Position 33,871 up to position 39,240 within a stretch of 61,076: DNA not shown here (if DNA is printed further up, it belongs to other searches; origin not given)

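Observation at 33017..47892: Minimal monoderm-type T4SS-like operon with no coupling protein, relaxase or VirB11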

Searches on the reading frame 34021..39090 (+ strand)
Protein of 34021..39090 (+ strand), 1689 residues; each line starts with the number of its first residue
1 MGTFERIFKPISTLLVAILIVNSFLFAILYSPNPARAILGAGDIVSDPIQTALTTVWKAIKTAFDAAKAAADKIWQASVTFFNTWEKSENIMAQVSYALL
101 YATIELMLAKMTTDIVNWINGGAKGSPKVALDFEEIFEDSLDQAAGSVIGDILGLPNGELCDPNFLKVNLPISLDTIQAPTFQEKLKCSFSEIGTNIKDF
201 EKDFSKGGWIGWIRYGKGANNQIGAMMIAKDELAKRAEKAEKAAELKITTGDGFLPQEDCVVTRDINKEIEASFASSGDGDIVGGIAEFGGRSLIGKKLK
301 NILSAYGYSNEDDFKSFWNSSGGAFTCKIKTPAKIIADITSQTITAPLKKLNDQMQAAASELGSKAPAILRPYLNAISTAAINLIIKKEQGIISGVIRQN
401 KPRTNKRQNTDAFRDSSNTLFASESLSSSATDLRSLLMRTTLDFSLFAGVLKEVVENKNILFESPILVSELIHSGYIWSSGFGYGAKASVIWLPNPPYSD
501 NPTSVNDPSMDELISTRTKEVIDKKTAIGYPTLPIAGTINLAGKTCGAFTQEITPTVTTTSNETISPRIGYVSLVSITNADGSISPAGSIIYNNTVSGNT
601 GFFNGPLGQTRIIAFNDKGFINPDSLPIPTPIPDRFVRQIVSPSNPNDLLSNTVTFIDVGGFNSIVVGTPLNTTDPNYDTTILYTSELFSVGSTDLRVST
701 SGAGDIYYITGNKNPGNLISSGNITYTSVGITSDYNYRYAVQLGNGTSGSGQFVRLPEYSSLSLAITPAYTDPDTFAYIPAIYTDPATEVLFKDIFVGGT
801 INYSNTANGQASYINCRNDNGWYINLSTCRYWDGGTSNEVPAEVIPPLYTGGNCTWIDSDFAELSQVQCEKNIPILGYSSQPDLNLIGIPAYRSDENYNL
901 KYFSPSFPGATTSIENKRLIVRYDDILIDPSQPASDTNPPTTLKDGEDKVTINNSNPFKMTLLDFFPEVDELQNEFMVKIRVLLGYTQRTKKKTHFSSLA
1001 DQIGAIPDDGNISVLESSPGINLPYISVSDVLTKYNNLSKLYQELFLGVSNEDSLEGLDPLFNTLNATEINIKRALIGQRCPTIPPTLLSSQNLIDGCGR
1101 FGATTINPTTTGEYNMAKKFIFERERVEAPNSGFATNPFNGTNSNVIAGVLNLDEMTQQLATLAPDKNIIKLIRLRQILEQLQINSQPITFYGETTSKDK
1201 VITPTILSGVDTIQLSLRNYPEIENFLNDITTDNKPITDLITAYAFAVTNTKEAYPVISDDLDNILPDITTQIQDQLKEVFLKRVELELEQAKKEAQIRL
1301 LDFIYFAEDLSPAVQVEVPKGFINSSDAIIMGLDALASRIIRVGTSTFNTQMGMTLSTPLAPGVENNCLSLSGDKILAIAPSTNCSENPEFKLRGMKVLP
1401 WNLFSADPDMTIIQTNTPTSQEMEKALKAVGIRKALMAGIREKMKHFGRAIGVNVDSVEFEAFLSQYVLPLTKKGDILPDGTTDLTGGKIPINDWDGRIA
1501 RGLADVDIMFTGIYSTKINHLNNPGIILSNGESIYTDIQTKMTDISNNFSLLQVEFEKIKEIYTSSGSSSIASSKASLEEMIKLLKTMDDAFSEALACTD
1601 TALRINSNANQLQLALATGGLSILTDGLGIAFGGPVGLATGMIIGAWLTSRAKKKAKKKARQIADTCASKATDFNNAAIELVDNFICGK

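Call 6: search_protein_families(library=pfam, proteins=[window:34021-39090:+], max_evalue=0.1)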
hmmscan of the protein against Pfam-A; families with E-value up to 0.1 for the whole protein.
window:34021-39090:+ (1689 aa): 1 family
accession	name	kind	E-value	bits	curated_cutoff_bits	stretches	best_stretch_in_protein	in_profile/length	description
PF10247.14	Romo1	-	0.036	14.9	27.6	1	1629-1674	9-54/66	Reactive mitochondrial oxygen species modulator 1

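Call 28: search_solved_structures(query=window:34021-39090:+, max_evalue=1)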
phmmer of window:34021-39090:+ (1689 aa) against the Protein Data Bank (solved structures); distinct sequences matched with E-value up to 1: 0.

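Call 35: search_protein_families(library=ncbifam, proteins=[window:34021-39090:+], max_evalue=1)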
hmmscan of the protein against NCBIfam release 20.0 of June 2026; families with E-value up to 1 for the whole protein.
window:34021-39090:+ (1689 aa): 1 family
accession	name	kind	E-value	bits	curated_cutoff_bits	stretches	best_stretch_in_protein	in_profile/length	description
NF046082.1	assoc_w_XrtX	equivalog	0.13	11.9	75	1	45-109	20-80/147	XrtX-associated membrane protein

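Call 36: find_homologous_proteins(query=window:34021-39090:+, max_evalue=0.001)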
Query window:34021-39090:+ (1689 aa): 10 proteins with E <= 0.001 among 8000 candidates.
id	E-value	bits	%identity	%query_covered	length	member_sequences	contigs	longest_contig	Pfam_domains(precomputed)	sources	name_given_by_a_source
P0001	0.0e+0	3790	100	100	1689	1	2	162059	-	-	-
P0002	0.0e+0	1412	45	99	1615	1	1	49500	-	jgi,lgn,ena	-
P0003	0.0e+0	1338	44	99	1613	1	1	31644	-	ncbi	-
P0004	0.0e+0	1336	44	100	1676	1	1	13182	-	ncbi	-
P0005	0.0e+0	1316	43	99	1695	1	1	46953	-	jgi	jgi:hypothetical protein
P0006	0.0e+0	1308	49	48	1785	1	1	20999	-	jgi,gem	-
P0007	0.0e+0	1291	46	48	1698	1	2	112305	-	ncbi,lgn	-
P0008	0.0e+0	1234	42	100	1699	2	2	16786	-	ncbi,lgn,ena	-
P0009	4.0e-296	1004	45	47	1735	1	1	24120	-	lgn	-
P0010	2.5e-12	63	29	11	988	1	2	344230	-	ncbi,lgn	-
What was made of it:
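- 34021..39090 (+): O2: 1689-aa orphan giant. It has an N-terminal signal/TM segment, a central S/T/N/G-rich region, a C-terminal TM segment and a basic tail. It lies immediately upstream of virB6. Only 10 relatives among 5.8 billion clusters (call 36).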

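Call 39: search_solved_structures(query=A1, max_evalue=10)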
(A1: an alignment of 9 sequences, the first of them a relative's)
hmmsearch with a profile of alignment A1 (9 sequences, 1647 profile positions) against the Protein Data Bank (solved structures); distinct sequences matched with E-value up to 10: 2.
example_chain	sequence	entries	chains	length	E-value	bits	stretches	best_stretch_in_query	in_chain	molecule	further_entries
7qog_M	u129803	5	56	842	0.1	13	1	1573-1633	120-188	Cargo protein 1 gp45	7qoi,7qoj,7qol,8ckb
7acw_A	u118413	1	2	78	0.29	11.5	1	1197-1249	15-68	S-layer protein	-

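Call 72: search_protein_families(library=pfam, alignment_id=A1, max_evalue=0.1)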
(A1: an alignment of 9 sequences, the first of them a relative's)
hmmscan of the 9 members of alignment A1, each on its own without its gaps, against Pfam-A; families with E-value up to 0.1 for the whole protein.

A. member 1, P0001 (1689 aa): 1 family
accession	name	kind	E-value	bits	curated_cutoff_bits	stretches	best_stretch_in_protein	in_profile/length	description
PF10247.14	Romo1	-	0.036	14.9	27.6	1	1629-1674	9-54/66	Reactive mitochondrial oxygen species modulator 1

B. families by the number of members that match (of 9 scanned): 3 families
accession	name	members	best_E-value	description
PF13605.11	DUF4141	1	0.00032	Domain of unknown function (DUF4141)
PF10247.14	Romo1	1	0.036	Reactive mitochondrial oxygen species modulator 1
PF01049.22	CADH_Y-type_LIR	1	0.058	Cadherin, Y-type LIR-motif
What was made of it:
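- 34021..39090 (+): No Pfam, NCBIfam or PDB match (calls 6, 28, 35, 39, 72).
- Tried and rejected: Pfam on all nine giant homologues gave only one stray DUF4141 hit at 3e-4 (call 72).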
